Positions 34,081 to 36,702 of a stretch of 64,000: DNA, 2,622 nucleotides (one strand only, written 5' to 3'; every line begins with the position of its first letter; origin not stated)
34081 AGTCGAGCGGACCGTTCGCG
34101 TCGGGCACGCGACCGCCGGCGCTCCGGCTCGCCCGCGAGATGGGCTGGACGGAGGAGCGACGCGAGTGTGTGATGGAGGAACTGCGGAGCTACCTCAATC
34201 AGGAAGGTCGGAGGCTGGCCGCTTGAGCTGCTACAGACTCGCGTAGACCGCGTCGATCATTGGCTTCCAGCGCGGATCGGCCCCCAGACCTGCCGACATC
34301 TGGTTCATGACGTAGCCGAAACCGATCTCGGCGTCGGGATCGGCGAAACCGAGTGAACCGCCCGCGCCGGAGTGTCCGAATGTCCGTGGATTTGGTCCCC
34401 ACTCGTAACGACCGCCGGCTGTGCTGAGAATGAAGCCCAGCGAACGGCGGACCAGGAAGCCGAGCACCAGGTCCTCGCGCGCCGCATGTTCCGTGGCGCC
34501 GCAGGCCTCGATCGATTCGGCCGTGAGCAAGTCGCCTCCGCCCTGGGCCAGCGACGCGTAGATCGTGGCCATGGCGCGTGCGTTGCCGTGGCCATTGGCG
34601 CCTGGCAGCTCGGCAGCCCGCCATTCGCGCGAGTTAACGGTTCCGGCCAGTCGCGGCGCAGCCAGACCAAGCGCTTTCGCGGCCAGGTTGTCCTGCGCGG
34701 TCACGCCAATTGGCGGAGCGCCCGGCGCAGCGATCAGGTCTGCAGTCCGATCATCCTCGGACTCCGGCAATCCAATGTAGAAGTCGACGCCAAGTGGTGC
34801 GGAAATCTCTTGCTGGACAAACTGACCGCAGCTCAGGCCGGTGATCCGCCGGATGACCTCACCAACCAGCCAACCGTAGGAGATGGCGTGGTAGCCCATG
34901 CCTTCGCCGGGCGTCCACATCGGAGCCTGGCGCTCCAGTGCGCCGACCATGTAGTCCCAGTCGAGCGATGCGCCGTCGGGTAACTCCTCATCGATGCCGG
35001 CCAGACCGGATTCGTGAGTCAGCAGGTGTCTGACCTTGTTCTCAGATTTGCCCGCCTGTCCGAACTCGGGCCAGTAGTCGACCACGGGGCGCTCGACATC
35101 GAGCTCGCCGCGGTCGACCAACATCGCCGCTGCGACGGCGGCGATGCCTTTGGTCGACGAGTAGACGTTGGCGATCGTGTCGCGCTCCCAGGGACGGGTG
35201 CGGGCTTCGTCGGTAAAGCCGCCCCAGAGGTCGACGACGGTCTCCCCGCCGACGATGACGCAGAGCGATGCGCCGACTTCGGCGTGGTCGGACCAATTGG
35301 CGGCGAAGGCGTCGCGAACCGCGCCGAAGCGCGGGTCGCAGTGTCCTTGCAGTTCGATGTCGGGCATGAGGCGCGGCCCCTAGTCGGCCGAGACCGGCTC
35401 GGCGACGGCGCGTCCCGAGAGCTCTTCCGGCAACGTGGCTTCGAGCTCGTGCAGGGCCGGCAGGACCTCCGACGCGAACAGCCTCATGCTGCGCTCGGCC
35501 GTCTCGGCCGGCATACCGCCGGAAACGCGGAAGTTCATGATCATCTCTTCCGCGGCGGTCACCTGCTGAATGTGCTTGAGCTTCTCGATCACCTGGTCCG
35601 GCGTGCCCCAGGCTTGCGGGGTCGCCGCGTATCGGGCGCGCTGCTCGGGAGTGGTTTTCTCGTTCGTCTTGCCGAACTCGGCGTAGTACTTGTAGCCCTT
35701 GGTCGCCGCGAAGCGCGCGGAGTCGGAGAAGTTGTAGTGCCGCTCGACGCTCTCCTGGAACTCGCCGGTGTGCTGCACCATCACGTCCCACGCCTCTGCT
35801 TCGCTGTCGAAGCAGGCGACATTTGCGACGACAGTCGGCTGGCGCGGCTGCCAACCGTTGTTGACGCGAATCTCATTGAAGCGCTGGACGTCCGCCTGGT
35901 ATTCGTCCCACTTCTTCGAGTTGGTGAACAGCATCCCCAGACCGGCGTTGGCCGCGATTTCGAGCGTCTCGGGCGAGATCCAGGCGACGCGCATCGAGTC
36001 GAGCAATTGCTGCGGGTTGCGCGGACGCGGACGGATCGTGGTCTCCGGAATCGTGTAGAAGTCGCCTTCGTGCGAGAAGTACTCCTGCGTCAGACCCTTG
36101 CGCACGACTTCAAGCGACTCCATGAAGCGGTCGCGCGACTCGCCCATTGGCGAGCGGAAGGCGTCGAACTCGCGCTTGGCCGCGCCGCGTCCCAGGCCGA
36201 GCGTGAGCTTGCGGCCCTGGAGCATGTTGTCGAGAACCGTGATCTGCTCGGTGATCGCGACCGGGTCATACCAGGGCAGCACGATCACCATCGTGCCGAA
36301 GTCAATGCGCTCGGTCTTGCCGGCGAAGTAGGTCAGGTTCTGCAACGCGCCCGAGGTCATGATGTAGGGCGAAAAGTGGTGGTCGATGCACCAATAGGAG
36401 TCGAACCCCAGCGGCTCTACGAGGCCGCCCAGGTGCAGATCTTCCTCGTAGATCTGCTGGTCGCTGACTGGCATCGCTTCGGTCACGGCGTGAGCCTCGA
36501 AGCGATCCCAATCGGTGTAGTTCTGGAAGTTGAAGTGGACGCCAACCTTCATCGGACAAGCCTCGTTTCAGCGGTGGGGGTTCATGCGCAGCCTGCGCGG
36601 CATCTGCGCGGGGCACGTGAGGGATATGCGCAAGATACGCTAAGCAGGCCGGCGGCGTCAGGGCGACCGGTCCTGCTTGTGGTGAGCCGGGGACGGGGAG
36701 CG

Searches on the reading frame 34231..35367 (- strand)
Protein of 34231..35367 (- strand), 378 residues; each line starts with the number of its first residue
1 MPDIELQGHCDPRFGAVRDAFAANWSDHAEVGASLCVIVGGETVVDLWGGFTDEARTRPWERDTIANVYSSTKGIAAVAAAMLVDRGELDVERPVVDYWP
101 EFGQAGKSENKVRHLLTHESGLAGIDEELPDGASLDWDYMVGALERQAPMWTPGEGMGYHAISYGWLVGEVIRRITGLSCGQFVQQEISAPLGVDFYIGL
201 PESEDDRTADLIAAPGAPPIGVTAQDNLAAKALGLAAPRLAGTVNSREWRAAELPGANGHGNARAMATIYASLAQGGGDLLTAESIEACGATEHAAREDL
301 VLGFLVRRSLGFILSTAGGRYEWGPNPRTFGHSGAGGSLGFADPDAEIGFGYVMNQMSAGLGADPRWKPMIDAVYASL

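Call 78: search_protein_families(library=pfam, proteins=[window:34231-35367:-], max_evalue=0.00001)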
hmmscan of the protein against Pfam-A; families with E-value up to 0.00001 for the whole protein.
window:34231-35367:- (378 aa): 1 family
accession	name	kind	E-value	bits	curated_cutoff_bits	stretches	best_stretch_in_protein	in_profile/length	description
PF00144.29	Beta-lactamase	-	1.2e-70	238.7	27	1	18-359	2-313/329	Beta-lactamase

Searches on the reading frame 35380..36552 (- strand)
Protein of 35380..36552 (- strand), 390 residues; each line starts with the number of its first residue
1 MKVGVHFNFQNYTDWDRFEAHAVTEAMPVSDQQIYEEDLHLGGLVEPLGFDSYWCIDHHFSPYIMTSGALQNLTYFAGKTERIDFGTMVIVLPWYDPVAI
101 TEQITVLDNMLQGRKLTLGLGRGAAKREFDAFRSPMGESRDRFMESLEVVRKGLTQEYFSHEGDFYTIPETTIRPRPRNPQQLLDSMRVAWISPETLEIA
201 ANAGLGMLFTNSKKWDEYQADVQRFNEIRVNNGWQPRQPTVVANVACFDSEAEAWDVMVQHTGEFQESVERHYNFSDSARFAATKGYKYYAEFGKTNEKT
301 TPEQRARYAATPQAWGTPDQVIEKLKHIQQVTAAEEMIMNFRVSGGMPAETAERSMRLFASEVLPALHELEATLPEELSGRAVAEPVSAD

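Call 78: search_protein_families(library=pfam, proteins=[window:35380-36552:-], max_evalue=0.00001)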
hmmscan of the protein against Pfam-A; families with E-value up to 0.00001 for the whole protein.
window:35380-36552:- (390 aa): 1 family
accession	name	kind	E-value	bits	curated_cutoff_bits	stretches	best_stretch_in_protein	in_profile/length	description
PF00296.26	Bac_luciferase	-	4.5e-54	184.4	27.9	1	33-332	20-311/314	Luciferase-like monooxygenase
